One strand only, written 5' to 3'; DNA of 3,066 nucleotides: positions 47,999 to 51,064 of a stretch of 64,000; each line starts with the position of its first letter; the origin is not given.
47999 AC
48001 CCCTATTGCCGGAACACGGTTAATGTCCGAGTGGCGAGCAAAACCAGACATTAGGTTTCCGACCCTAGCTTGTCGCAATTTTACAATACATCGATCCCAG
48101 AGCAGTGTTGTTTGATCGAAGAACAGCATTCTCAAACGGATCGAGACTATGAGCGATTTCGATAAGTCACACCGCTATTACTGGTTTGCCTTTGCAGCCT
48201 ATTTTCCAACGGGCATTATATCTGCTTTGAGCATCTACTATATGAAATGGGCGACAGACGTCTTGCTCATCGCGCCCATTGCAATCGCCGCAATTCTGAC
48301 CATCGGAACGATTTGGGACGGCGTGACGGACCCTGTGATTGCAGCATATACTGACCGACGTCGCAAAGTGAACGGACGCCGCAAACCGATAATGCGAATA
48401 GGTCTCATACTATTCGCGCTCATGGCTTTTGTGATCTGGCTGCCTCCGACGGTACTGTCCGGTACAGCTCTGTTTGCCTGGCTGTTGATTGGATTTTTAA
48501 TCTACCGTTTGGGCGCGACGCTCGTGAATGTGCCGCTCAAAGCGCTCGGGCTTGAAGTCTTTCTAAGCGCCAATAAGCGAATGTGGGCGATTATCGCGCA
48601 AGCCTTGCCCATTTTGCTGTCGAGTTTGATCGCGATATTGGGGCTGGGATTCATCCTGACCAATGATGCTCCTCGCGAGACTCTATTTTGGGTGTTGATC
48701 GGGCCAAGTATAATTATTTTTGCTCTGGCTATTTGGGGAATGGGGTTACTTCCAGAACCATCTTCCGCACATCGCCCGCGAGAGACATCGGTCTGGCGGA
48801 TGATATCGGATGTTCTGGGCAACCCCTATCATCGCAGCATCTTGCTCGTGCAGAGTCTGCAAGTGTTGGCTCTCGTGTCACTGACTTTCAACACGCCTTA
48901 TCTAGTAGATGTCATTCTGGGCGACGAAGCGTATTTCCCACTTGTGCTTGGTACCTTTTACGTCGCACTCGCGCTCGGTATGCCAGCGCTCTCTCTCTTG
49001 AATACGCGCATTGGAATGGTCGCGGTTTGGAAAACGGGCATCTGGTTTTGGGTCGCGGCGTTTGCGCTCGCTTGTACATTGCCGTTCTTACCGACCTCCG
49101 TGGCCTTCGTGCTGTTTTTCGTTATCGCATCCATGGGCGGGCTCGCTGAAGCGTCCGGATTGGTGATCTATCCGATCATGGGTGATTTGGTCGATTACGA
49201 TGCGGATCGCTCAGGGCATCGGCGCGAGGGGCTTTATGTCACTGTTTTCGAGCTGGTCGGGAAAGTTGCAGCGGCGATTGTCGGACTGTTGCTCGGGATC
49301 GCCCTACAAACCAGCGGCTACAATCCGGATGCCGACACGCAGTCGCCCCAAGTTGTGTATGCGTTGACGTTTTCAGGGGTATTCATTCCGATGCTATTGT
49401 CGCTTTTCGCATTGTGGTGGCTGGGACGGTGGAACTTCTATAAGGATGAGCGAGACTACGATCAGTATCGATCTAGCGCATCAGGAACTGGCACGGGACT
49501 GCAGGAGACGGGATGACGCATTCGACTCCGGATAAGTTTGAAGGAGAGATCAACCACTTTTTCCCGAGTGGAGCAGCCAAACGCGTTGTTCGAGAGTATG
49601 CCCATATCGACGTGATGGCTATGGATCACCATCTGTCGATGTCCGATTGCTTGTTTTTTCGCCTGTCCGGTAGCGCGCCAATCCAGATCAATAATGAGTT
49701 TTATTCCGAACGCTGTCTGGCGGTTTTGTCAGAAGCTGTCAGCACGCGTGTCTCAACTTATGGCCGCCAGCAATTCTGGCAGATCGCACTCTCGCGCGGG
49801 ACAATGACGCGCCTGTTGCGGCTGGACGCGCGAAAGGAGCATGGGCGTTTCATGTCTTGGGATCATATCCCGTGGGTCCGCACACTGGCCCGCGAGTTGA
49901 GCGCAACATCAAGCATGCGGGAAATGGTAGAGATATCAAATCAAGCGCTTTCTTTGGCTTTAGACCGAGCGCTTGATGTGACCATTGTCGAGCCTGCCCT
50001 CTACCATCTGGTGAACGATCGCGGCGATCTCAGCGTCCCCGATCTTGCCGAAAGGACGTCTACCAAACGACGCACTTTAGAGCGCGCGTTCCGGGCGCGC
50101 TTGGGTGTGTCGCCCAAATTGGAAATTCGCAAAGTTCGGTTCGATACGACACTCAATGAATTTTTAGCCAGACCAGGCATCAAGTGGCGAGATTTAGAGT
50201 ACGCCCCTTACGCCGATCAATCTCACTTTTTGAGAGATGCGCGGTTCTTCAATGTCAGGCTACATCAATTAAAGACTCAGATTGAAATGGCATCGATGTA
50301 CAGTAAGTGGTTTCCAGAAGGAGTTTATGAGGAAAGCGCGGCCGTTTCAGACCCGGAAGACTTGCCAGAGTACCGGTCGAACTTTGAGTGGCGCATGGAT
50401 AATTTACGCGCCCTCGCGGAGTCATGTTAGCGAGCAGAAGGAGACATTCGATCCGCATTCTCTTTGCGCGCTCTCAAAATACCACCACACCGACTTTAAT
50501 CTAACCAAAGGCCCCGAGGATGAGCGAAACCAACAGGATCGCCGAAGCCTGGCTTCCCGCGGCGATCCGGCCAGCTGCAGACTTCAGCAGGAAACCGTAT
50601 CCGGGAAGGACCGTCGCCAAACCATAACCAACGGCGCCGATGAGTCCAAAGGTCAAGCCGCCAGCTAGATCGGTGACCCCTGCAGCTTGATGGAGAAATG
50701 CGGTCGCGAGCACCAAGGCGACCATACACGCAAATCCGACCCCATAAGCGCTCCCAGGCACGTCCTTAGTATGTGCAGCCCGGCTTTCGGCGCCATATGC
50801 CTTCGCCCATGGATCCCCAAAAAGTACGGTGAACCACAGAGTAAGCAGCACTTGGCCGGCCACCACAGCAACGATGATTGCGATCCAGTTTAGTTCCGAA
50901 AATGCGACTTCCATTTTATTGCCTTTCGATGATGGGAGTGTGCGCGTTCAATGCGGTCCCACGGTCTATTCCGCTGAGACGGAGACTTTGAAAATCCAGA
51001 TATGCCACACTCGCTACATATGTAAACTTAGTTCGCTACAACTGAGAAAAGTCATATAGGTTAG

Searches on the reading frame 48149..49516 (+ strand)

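Call 60: search_protein_families(library=pfam, proteins=[window:48149-49516:+], max_evalue=0.0001)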
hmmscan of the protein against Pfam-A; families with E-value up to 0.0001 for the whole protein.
window:48149-49516:+ (455 aa): 2 families
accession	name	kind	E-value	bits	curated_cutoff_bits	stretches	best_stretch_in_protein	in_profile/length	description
PF13347.12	MFS_2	-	1.1e-50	172.8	27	1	21-427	10-422/427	MFS/sugar transport protein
PF07690.21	MFS_1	-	3.3e-07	30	33.4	1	15-352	2-323/347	Major Facilitator Superfamily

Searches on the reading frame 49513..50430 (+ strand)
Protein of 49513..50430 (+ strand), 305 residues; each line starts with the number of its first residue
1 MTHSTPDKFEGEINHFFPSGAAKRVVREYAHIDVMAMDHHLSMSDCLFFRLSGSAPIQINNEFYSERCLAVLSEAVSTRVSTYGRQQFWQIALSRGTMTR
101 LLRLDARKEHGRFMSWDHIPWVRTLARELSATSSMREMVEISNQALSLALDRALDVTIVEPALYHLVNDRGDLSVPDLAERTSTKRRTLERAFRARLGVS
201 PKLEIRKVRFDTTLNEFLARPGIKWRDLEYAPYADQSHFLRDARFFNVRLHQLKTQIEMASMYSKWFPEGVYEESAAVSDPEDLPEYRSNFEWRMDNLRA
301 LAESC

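Call 60: search_protein_families(library=pfam, proteins=[window:49513-50430:+], max_evalue=0.0001)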
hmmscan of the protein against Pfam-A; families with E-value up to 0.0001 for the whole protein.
window:49513-50430:+ (305 aa): 1 family
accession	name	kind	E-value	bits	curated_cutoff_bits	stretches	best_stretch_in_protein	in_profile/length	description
PF12833.13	HTH_18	-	1.5e-05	25.7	33.6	1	178-242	1-65/80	Helix-turn-helix domain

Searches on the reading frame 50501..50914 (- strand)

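Call 60: search_protein_families(library=pfam, proteins=[window:50501-50914:-], max_evalue=0.0001)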
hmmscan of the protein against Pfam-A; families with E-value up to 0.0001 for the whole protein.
window:50501-50914:- (137 aa): 1 family
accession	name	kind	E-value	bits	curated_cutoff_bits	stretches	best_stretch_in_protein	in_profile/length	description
PF08570.15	DUF1761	-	5e-11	43.4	31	1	11-134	1-123/123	Protein of unknown function (DUF1761)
